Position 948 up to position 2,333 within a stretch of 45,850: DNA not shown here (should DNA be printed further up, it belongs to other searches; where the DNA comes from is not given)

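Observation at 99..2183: Stand-alone Cas1 homologue paired with an HTH-like gene, with no cas2, effector genes or CRISPR array in view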

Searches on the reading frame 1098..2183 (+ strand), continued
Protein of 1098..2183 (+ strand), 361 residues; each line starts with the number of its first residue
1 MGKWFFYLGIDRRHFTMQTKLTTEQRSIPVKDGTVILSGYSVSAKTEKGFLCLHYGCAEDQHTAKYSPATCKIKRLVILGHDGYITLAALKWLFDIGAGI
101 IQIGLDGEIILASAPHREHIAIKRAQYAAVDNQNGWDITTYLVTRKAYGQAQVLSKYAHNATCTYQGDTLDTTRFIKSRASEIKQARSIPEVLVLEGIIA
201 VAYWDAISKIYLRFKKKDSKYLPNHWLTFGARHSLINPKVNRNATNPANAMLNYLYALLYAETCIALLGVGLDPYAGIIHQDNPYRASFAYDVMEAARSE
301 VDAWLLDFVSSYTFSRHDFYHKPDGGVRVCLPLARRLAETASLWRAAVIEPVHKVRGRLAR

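Call 26: search_protein_families(library=pfam, proteins=[L002:3052-6327:-, L002:6314-6712:-, L002:6709-7122:-, L002:7124-7444:-, L002:7609-8322:-, L002:8354-8542:-, L002:8801-9823:+, L004:4397-7357:-, L004:7347-7760:-, L004:9104-9943:+], max_evalue=5)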
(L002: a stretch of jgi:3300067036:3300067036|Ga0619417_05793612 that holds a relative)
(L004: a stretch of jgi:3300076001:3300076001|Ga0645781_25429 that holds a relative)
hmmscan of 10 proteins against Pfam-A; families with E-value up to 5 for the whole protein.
L002:3052-6327:- (1091 aa): 2 families
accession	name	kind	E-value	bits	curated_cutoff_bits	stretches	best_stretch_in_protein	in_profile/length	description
PF01381.28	HTH_3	-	0.00016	22.1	23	2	1034-1067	13-46/55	Helix-turn-helix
PF13443.12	HTH_26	-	0.0082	16.8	22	1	971-1007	9-46/63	Cro/C1-type HTH DNA-binding domain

L002:6314-6712:- (132 aa): 0 families

L002:6709-7122:- (137 aa): 0 families

L002:7124-7444:- (106 aa): 1 family
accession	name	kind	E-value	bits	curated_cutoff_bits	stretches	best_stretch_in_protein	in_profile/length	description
PF09958.14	DUF2192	-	0.031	14.3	21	1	12-99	50-134/229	Uncharacterized protein conserved in archaea (DUF2192)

L002:7609-8322:- (237 aa): 1 family
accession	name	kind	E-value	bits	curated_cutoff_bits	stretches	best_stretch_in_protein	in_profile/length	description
PF14831.11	DUF4484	-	0.3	11.6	25.6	1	115-182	39-95/184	Domain of unknown function (DUF4484)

L002:8354-8542:- (62 aa): 1 family
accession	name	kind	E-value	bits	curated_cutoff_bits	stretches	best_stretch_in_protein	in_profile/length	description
PF07130.17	YebG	-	0.08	13.3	27.5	1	22-45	5-28/74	YebG protein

L002:8801-9823:+ (340 aa): 1 family
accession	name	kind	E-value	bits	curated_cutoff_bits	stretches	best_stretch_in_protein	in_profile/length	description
PF07862.16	Nif11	-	0.25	12.1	23.8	0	4-21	29-46/48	Nif11 domain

L004:4397-7357:- (986 aa): 1 family
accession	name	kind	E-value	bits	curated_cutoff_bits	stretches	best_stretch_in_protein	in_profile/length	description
PF18136.6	DNApol_Exo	-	0.04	13.5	26.7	1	265-289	258-282/282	DNA mitochondrial polymerase exonuclease domain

L004:7347-7760:- (137 aa): 1 family
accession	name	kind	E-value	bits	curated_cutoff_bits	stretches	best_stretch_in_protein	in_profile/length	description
PF05715.19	zf-piccolo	-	0.043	14.6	30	1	29-56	28-55/60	Piccolo Zn-finger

L004:9104-9943:+ (279 aa): 3 families
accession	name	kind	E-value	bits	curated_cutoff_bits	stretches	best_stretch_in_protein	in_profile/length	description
PF13411.12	MerR_1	-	0.022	15.3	21.6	1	13-70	5-55/69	MerR HTH family regulatory protein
PF12728.13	HTH_17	-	0.14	12.8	27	1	14-60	7-46/51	Helix-turn-helix domain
PF14244.12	Retrotran_gag_3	-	0.23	11.7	24.1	1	139-159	14-34/48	gag-polypeptide of LTR copia-type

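Call 27: search_protein_families(library=phrogs, proteins=[L002:3052-6327:-, L002:6314-6712:-, L002:6709-7122:-, L002:7124-7444:-, L002:7609-8322:-, L002:8354-8542:-, L002:8801-9823:+, L004:4397-7357:-, window:1098-2183:+], max_evalue=1)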
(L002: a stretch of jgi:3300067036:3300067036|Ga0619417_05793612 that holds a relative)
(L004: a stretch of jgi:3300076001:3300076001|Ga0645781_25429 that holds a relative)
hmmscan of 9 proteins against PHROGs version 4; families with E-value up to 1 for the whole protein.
L002:3052-6327:- (1091 aa): 3 families
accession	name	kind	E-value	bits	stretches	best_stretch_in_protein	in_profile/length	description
phrog_8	-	transcription regulation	0.00043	20.8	1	976-1067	93-206/346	transcriptional regulator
phrog_2439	-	transcription regulation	0.012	15.5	0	974-1009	22-57/367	transcriptional regulator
phrog_27868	-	unknown function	0.19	12.2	1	383-416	233-266/276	-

L002:6314-6712:- (132 aa): 2 families
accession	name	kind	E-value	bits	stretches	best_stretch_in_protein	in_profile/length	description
phrog_10532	-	unknown function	0.18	12.9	1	25-53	75-103/127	-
phrog_17087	-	unknown function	0.34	12.1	1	23-51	87-116/141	-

L002:6709-7122:- (137 aa): 1 family
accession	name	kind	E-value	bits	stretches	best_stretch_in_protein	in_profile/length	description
phrog_11808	-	unknown function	0.31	12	1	104-135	110-141/153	-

L002:7124-7444:- (106 aa): 0 families

L002:7609-8322:- (237 aa): 0 families

L002:8354-8542:- (62 aa): 3 families
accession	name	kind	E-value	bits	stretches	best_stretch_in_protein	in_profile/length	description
phrog_35930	-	unknown function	0.051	15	1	21-46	17-42/53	-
phrog_14097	-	DNA, RNA and nucleotide metabolism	0.057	13.9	1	6-48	113-155/224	HNH endonuclease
phrog_19452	-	unknown function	0.48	11.6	0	35-52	38-55/65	-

L002:8801-9823:+ (340 aa): 0 families

L004:4397-7357:- (986 aa): 2 families
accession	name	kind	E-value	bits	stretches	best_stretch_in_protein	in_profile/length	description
phrog_17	-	DNA, RNA and nucleotide metabolism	2.3e-07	30.1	1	34-292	663-831/1445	DNA polymerase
phrog_403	-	DNA, RNA and nucleotide metabolism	2.5e-05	24.4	1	13-299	36-260/321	DNA polymerase exonuclease subunit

window:1098-2183:+ (361 aa): 1 family
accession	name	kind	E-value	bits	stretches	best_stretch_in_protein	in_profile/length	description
phrog_35024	-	unknown function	1.9e-12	47.7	1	118-321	316-506/572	-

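Call 29: search_solved_structures(query=A1, max_evalue=10, show_alignments=2)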
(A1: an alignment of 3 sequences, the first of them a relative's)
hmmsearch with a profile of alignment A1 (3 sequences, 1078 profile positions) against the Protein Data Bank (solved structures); distinct sequences matched with E-value up to 10: 0.

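Call 30: find_homologous_proteins(query=A1, max_evalue=0.001)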
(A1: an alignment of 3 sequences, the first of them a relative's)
Query A1 (3 sequences) (1091 aa, profile of the alignment): 48 proteins with E <= 0.001 among 8000 candidates.
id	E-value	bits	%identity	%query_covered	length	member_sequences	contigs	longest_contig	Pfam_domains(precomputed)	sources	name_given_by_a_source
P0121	0.0e+0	2088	100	100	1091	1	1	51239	-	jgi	jgi:hypothetical protein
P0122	0.0e+0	2082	62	98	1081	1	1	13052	-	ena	-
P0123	0.0e+0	1840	83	98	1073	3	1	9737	-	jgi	-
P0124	3.1e-193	663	32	86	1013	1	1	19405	-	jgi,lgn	jgi:hypothetical protein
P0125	2.8e-191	656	30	86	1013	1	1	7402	PF03175.19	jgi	jgi:hypothetical protein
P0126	1.9e-189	650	30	92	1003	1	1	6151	-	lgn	-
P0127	9.9e-188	644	32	86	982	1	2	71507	-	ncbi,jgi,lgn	ncbi:MAG: hypothetical protein ABR910_12270 [Acidobacteriaceae bacterium]|jgi:hypothetical protein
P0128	4.0e-186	639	31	86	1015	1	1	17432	-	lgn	-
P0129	3.9e-182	626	31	86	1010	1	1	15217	-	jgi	jgi:hypothetical protein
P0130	3.0e-178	613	31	84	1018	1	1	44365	-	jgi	jgi:hypothetical protein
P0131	3.8e-171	589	29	90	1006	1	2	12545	-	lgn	-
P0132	2.6e-169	583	30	86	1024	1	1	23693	-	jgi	jgi:hypothetical protein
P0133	6.0e-168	579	29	90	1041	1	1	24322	-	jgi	jgi:hypothetical protein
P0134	2.2e-167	577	30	88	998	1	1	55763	-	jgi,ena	-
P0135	7.1e-167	575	30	87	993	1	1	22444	-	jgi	-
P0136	7.5e-166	572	30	84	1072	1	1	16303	PF03175.19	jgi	jgi:hypothetical protein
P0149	1.9e-120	422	28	68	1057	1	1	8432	PF03175.19,PF01381.29,PF13560.13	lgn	-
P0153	1.7e-113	399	24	91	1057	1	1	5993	PF03175.19,PF01381.29,PF13560.13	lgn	-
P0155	3.4e-105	371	27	92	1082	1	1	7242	PF03175.19,PF01381.29,PF13560.13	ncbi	-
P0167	5.1e-88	314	32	49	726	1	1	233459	PF00136.27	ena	-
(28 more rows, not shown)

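Call 34: find_encoding_contigs(protein=P0122, flank=10000, max_places=2)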
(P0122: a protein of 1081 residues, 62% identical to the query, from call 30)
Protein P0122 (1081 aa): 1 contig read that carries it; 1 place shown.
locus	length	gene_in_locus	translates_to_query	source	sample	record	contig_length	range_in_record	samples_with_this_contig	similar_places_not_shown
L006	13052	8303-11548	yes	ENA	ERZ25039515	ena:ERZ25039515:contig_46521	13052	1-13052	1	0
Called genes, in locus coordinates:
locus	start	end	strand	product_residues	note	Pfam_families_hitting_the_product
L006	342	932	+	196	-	PF20791:Acyl-ACP_TE_C (faint), PF13279:4HBT_2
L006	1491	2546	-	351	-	PF01867:Cas_Cas1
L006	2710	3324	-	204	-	-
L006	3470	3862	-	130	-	-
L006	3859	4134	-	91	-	-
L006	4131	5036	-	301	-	-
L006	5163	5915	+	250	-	-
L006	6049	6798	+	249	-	-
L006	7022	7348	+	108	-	-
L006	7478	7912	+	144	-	-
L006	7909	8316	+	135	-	-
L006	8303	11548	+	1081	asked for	-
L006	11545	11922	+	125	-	-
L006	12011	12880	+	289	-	PF07828:PA-IL (faint)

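Call 35: find_encoding_contigs(protein=P0123, flank=10000, max_places=3)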
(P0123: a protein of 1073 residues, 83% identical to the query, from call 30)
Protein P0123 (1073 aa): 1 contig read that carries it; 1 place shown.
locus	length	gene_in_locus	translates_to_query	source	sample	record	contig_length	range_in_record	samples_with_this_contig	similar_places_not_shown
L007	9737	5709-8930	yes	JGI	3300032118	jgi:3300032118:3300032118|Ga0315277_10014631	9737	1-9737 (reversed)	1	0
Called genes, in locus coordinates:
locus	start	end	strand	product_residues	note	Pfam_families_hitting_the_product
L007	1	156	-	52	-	?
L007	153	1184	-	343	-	PF01867:Cas_Cas1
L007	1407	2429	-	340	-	-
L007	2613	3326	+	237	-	-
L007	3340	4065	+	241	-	-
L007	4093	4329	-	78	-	-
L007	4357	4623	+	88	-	-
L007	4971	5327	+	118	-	-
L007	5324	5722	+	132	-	-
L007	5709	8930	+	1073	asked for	-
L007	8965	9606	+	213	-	-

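Call 38: find_related_loci(query=window:1098-2183:+, collection=metagenome_contigs, flank=10000)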
Query window:1098-2183:+ (361 aa) in metagenome_contigs; peptide patterns used: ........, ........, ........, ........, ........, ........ (x = any residue, [..] = any of these).
134 stretches matched a pattern; 7 encode a relative of the query (tblastn E <= 1e-3); 7 distinct loci.
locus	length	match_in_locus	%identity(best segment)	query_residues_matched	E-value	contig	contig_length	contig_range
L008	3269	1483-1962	54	200-359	4e-52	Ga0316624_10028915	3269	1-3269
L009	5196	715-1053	58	247-359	2e-37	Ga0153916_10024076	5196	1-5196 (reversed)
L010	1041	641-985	55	247-361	6e-39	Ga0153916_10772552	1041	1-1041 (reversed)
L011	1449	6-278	54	271-361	3e-29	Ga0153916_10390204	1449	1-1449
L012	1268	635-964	47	247-356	2e-28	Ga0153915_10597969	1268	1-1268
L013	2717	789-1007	58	276-348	4e-24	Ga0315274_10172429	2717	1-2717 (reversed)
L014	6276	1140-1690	35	170-359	1e-20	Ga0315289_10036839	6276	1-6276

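Call 39: find_related_loci(query=A2, collection=genome_contigs, flank=10000)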
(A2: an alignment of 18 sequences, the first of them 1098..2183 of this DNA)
Query A2 (361 aa) in genome_contigs; peptide patterns used: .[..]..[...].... (x = any residue, [..] = any of these).
127 stretches matched a pattern; 118 encode a relative of the query (tblastn E <= 1e-3); the best 80 are kept; 80 distinct loci.
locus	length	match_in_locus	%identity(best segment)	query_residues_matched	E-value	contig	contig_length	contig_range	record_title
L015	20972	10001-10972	44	13-344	1e-79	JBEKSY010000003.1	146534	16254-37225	MAG: Anaerolineales bacterium isolate SPRUCE 545 SPRUCE_545_3, whole genome shotgun sequence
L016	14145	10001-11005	41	12-355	6e-75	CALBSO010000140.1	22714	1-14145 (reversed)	MAG TPA_asm: uncultured Thermomicrobia bacterium isolate SRR5457059_bin.136_CONCOCT_v1.1_MAG genome assembly, contig: ER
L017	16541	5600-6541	40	26-348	4e-69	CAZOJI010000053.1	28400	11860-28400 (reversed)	MAG TPA_asm: uncultured Gemmatimonadaceae bacterium isolate SRP141376_co2_135 genome assembly, contig: NODE_3590_length_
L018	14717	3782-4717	41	31-352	4e-69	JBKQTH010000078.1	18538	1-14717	MAG: Ktedonobacterales bacterium isolate MHr2D2E2F__bin_10 MHr2D2E2F_000000049939, whole genome shotgun sequence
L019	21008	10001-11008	39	13-359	2e-68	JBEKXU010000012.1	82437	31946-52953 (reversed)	MAG: Anaerolineales bacterium isolate SPRUCE 659 SPRUCE_659_12, whole genome shotgun sequence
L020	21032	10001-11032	40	3-360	7e-68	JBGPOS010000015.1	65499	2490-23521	MAG: Tepidiformaceae bacterium isolate OBJ_0618_7090110_186 k141_7811911_length_65499_cov_24.7908, whole genome shotgun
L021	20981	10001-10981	37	13-348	6e-66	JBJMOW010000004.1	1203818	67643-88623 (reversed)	MAG: Gemmatimonadaceae bacterium isolate H3_16_all_fractions_metab_conc_152_60_0 k255_3827368, whole genome shotgun sequ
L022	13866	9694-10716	39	11-360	7e-66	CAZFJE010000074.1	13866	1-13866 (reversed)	MAG TPA_asm: uncultured Thermoleophilia bacterium isolate binchicken_co3_282 genome assembly, contig: NODE_14303_length_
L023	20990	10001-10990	39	2-337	3e-63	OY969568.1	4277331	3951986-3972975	MAG: uncultured Actinomycetes bacterium isolate MFD05502.bin.2.11 genome assembly, chromosome: 1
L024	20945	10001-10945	36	25-348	8e-63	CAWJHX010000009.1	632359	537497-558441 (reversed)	MAG: Terriglobia bacterium isolate MFD03726.bin.1.138 genome assembly, contig: contig_67542, whole genome shotgun sequen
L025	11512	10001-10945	36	25-348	2e-62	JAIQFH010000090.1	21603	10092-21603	MAG: Terriglobia bacterium isolate SRVP_4 SR-VP_26_10_2019_C_20cm_scaffold_4032, whole genome shotgun sequence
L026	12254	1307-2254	37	27-352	5e-62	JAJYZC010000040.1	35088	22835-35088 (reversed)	MAG: Acidobacteria bacterium isolate FK5.bin103 NODE_1285_length_35088_cov_6.286662, whole genome shotgun sequence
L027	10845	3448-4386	36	27-348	4e-60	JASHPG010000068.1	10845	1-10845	MAG: Candidatus Acidiferrales bacterium isolate JOPF043 JOPF_N10C_contig_57448, whole genome shotgun sequence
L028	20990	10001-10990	38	15-361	1e-59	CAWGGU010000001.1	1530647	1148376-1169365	MAG: uncultured Chloroflexia bacterium isolate MFD01721.bin.1.331 genome assembly, contig: contig_10226, whole genome sh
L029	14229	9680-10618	41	28-348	2e-59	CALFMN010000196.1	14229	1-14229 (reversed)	MAG TPA_asm: uncultured Chloroflexi bacterium isolate SRR5457059_bin.76_CONCOCT_v1.1_MAG genome assembly, contig: ERZ795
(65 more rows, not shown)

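Call 78: search_solved_structures(query=A10, max_evalue=1, show_alignments=1)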
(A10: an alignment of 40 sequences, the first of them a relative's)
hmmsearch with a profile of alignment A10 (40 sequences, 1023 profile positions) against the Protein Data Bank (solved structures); distinct sequences matched with E-value up to 1: 39.
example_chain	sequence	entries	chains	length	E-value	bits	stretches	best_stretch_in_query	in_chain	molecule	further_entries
9mj5_S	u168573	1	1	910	0.0015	19.4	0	570-617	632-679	DNA polymerase alpha catalytic subunit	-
5iud_A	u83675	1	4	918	0.0016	19.4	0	570-617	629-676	DNA polymerase alpha catalytic subunit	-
1d5a_A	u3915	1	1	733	0.0016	19.4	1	497-567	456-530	PROTEIN (DNA POLYMERASE)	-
4q5v_A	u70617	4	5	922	0.0016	19.4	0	570-617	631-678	DNA polymerase alpha catalytic subunit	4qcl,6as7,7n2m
1qqc_A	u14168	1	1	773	0.0018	19.2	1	497-567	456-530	DNA POLYMERASE II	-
8vy3_C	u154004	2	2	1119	0.0026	18.7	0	570-617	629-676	DNA polymerase alpha catalytic subunit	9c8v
5exr_C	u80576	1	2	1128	0.0026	18.6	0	570-617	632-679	DNA polymerase alpha catalytic subunit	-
7u5c_C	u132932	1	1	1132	0.0027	18.6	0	570-617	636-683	DNA polymerase alpha catalytic subunit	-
8d0b_F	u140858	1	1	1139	0.0027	18.6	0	570-617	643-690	DNA polymerase alpha catalytic subunit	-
2vwk_A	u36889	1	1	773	0.0028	18.5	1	497-567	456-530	DNA POLYMERASE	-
1tgo_A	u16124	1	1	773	0.0028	18.5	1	497-567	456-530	PROTEIN (THERMOSTABLE B DNA POLYMERASE)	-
2vwj_A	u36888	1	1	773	0.0028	18.5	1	497-567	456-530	DNA POLYMERASE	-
2xhb_A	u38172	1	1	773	0.0028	18.5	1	497-567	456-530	DNA POLYMERASE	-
7opl_A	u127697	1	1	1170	0.0029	18.5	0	570-617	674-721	DNA polymerase alpha catalytic subunit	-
1wn7_A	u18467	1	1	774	0.0044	17.9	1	497-567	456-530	Family B DNA Polymerase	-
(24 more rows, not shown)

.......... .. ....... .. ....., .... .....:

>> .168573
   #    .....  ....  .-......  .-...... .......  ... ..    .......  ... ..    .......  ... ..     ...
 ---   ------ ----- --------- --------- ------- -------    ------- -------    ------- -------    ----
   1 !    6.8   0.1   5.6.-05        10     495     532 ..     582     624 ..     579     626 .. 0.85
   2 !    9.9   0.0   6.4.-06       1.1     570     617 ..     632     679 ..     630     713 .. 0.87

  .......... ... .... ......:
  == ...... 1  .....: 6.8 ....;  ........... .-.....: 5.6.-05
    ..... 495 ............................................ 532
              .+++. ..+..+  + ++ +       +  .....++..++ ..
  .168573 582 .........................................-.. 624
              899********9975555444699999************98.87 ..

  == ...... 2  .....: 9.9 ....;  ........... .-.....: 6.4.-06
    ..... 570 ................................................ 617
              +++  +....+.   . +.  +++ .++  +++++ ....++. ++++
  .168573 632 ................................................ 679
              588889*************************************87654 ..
